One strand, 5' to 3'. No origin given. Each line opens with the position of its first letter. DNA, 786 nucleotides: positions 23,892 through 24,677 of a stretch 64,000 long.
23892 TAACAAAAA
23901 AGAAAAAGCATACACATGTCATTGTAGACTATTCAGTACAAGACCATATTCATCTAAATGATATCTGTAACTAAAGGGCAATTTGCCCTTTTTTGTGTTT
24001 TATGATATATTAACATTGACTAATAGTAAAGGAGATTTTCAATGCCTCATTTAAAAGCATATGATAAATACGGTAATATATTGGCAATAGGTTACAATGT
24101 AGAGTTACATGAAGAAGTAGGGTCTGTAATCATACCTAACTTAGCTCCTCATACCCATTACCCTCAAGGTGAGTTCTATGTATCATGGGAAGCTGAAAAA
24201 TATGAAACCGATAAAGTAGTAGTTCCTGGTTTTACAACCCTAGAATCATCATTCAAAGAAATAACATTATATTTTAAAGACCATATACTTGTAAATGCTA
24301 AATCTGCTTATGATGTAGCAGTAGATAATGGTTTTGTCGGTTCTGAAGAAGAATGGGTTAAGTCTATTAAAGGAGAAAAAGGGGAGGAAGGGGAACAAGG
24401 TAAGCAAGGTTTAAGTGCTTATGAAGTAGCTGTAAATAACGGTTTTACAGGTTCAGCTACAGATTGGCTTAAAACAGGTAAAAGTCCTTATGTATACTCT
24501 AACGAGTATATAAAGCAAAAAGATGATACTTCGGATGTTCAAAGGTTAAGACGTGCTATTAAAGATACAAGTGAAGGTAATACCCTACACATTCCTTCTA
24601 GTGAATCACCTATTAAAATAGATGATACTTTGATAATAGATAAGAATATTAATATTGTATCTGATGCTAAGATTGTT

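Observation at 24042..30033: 1268-aa beta-helix / collagen-repeat fibre-like protein encoded outside the structural module, followed by a secreted-type nuclease and a small paralogous FN3-like protein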

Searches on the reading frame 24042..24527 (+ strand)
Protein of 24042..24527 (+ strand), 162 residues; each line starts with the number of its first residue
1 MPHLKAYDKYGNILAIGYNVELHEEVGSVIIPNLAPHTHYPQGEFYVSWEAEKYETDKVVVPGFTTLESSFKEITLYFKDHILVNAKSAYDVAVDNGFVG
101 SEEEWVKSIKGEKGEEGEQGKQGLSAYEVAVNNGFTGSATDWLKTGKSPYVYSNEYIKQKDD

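Call 12: search_dna_similar(query=window:24042-24527:+, collection=phages, mode=protein, max_rows=60, rows=spread)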
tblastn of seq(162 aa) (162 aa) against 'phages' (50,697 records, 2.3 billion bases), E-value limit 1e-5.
Records with a match: 177; places in all: 201; records where one place covers at least 80% of the query: 43.
Best place of each record, by identity: >=99% 21; 95-99% 3; 80-90% 11; 60-80% 22; <60% 120.
By first word of the organism name: Staphylococcus 108; Pseudomonas 52; Streptomyces 4; Mammaliicoccus 3; Ralstonia 3; Butyrivibrio 2; Mycobacterium 2; Escherichia 1; Bacteriophage 1; Roseovarius 1.
By host as written in the record: Staphylococcus sp. 26; Staphylococcus aureus 22; Pseudomonas aeruginosa 22; Staphylococcus carnosus TM300 11; - 8; Pseudomonas aeruginosa PAO1 8; Mammaliicoccus vitulinus C5817 4; Mammaliicoccus vitulinus C6867 3; and 54 more.
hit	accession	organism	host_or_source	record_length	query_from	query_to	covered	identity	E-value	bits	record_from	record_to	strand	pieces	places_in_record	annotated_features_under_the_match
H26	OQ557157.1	Staphylococcus phage vB_SauH_SPJ2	Staphylococcus aureus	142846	1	162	100%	100.0%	2e-92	298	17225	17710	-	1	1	autotransporter adhesin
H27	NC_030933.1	Staphylococcus phage Stau2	Staphylococcus aureus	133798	1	162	100%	100.0%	2e-92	298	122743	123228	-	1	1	hypothetical protein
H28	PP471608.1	Staphylococcus phage LJLAME001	Staphylococcus sp.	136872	1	162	100%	100.0%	2e-92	298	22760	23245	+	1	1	hypothetical protein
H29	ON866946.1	Staphylococcus phage LSA2311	Staphylococcus aureus ATCC 25923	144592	1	162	100%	100.0%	2e-92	298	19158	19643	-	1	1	hypothetical protein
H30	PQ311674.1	Staphylococcus phage CIFT_MFB_MRSA12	Staphylococcus aureus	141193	1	162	100%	100.0%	2e-92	298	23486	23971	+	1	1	hypothetical protein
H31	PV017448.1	Staphylococcus phage CIFT_MFB_MRSA32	Staphylococcus aureus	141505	1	162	100%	100.0%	2e-92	298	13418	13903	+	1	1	hypothetical protein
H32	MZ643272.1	Staphylococcus phage vB_Sau-RP15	Staphylococcus aureus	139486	1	162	100%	98.8%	6e-92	296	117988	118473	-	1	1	hypothetical protein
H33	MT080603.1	Staphylococcus phage vB_SauM_EW9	Staphylococcus carnosus TM300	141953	1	109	67%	85.3%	6e-58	199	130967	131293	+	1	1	record has no annotation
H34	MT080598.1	Staphylococcus phage vB_SauM_EW6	Staphylococcus carnosus TM300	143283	1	109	67%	85.3%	6e-58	199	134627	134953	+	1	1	record has no annotation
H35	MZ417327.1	Staphylococcus phage PG-2021_29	Staphylococcus epidermidis S414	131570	1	109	67%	82.6%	5e-58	199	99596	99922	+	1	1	record has no annotation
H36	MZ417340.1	Staphylococcus phage PG-2021_64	Staphylococcus succinus C6852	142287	1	109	67%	82.6%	5e-58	199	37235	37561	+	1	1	record has no annotation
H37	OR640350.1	Staphylococcus phage vB_SauM-T-SE-G2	Staphylococcus sp.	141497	1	109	67%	79.8%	5e-52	182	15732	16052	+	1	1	hypothetical protein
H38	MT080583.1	Staphylococcus phage vB_SauM_EW13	Staphylococcus carnosus TM300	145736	1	109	67%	74.3%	7e-48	171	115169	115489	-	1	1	record has no annotation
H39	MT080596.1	Staphylococcus phage vB_SauM_EW42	Staphylococcus carnosus TM300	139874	1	109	67%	73.4%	2e-47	169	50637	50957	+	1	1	record has no annotation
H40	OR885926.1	Staphylococcus phage 184DA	Staphylococcus sp.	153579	1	109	67%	73.4%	2e-46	166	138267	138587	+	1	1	hypothetical protein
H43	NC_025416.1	Staphylococcus phage MCE-2014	Staphylococcus aureus BCP88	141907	1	109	67%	70.6%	7e-46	165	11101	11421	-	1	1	tail fiber protein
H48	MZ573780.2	Mammaliicoccus phage vB_MscM-PMS3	Mammaliicoccus sciuri KCTC 43031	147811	3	145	88%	40.5%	5e-18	86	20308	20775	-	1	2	phosphodiester glycosidase family protein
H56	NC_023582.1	Staphylococcus phage vB_SepS_SEP9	Staphylococcus epidermidis strain M129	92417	3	109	66%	31.8%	1e-7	56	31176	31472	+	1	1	tail protein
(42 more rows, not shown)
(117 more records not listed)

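Call 14: get_annotated_region(hit=H43, flank=5000)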
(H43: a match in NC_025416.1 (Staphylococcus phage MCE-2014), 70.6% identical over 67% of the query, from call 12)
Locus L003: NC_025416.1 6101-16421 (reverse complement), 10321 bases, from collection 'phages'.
description: Staphylococcus phage MCE-2014, complete genome.
organism: Staphylococcus phage MCE-2014 (NCBI taxid 1524910)
taxonomy: Viruses; Duplodnaviria; Heunggongvirae; Uroviricota; Caudoviricetes; Herelleviridae; Twortvirinae; Kayvirus; Kayvirus MCE2014
host: Staphylococcus aureus BCP88; source: -; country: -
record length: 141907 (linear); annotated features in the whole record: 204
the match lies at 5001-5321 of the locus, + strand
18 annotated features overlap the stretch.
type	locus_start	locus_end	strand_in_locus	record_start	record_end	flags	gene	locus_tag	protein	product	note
CDS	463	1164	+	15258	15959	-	-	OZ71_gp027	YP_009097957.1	NinI-like serine-threonine phosphatase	-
CDS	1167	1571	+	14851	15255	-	-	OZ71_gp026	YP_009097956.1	hypothetical protein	-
CDS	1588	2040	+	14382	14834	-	-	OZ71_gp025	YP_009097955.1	hypothetical protein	-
CDS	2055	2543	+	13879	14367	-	-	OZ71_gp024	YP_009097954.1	NADAR family protein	uncharacterized protein COG3236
CDS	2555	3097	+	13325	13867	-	-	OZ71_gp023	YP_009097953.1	hypothetical protein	-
CDS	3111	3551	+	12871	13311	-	-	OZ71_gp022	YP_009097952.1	hypothetical protein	-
CDS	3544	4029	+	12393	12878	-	-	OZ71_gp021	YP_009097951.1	hypothetical protein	-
CDS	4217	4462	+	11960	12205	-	-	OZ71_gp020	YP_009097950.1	hypothetical protein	-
CDS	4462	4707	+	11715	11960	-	-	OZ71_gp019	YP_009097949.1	hypothetical protein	-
CDS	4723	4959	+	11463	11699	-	-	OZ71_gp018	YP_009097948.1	hypothetical protein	-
CDS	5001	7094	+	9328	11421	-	-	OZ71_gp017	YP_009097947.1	tail fiber protein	-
CDS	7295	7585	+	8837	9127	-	-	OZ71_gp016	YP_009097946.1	hypothetical protein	-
CDS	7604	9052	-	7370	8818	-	-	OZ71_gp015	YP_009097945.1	hypothetical protein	-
CDS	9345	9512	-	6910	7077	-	-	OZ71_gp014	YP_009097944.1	hypothetical protein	-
CDS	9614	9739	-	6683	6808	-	-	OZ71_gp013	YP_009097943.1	hypothetical protein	-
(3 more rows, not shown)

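Call 15: get_annotated_region(hit=H56, flank=9000)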
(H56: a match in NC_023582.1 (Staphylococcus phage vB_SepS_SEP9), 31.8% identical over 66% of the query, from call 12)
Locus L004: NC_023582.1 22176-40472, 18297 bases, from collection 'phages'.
description: Staphylococcus phage vB_SepS_SEP9, complete genome.
organism: Staphylococcus phage vB_SepS_SEP9 (NCBI taxid 1434319)
taxonomy: Viruses; Duplodnaviria; Heunggongvirae; Uroviricota; Caudoviricetes; Sextaecvirus; Sextaecvirus SEP9
host: Staphylococcus epidermidis strain M129; source: waste water treatment plant - raw sewage; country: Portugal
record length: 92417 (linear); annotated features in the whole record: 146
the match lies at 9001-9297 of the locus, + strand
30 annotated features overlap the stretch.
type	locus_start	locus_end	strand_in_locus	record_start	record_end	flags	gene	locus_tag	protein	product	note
CDS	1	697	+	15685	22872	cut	-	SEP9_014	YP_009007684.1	tail length tape measure protein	label: 014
CDS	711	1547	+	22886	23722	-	-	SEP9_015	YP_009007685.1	receptor-binding protein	label: 015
CDS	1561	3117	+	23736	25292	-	-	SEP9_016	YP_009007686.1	tail protein with endopeptidase domain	label: 016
CDS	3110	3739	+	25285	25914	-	-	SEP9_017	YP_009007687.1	minor tail protein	label: 017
CDS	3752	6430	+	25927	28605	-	-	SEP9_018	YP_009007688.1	pre-neck appendage protein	protein motif: peptidase_G2, IMC autoproteolytic cleavage domain; found at the very C-terminus of bacteriophage ...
CDS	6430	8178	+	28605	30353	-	-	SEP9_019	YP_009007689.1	minor tail protein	label: 019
CDS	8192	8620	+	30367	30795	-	-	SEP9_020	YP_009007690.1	tail fiber protein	label: 020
CDS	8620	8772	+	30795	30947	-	-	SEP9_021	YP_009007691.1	XkdX family protein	label: 021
CDS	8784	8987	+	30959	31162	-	-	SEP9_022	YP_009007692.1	hypothetical protein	label: 022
CDS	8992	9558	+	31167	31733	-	-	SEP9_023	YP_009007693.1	tail protein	label: 023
CDS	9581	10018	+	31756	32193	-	-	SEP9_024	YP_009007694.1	tail protein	label: 024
CDS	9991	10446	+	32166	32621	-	-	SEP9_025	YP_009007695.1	hypothetical protein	label: 025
CDS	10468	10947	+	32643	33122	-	-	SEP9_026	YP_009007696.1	holin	label: 026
regulatory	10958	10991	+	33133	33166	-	-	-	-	terminator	rho-independent terminator; discovered using ARNold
CDS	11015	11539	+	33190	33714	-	-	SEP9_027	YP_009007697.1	hypothetical protein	label: 027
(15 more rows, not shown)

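Call 16: get_annotated_region(hit=H48, flank=6000)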
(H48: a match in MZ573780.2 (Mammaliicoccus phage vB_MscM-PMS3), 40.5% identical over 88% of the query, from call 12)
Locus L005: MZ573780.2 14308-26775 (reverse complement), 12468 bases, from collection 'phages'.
description: Mammaliicoccus phage vB_MscM-PMS3, complete genome.
organism: Mammaliicoccus phage vB_MscM-PMS3 (NCBI taxid 2861056)
taxonomy: Viruses; Duplodnaviria; Heunggongvirae; Uroviricota; Caudoviricetes; Herelleviridae; Twortvirinae
host: Mammaliicoccus sciuri KCTC 43031; source: wastewater; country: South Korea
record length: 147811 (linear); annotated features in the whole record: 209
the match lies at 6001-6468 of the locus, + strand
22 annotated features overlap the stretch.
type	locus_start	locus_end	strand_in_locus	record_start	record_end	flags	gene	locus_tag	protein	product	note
CDS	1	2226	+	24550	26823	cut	-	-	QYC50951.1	polynucleotide kinase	-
CDS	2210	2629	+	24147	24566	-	-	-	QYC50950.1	hypothetical protein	-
CDS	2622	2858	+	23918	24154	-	-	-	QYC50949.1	hypothetical protein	-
CDS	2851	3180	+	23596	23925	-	-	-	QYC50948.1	hypothetical protein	-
CDS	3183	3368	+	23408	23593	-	-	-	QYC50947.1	hypothetical protein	-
CDS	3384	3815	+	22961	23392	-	-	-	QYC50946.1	deoxyuridine 5'-triphosphate nucleotidohydrolase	-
CDS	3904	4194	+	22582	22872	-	-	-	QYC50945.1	hypothetical protein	-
CDS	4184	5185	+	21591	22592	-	-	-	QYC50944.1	hypothetical protein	-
CDS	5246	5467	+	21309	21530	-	-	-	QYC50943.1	hypothetical protein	-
CDS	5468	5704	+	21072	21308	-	-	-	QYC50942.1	hypothetical protein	-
CDS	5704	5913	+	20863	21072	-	-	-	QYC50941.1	hypothetical protein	-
CDS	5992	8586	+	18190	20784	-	-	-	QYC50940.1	phosphodiester glycosidase family protein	-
CDS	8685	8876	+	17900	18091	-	-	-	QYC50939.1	hypothetical protein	-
CDS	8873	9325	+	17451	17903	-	-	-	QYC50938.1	hypothetical protein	-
CDS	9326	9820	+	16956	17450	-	-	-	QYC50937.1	NADAR family protein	-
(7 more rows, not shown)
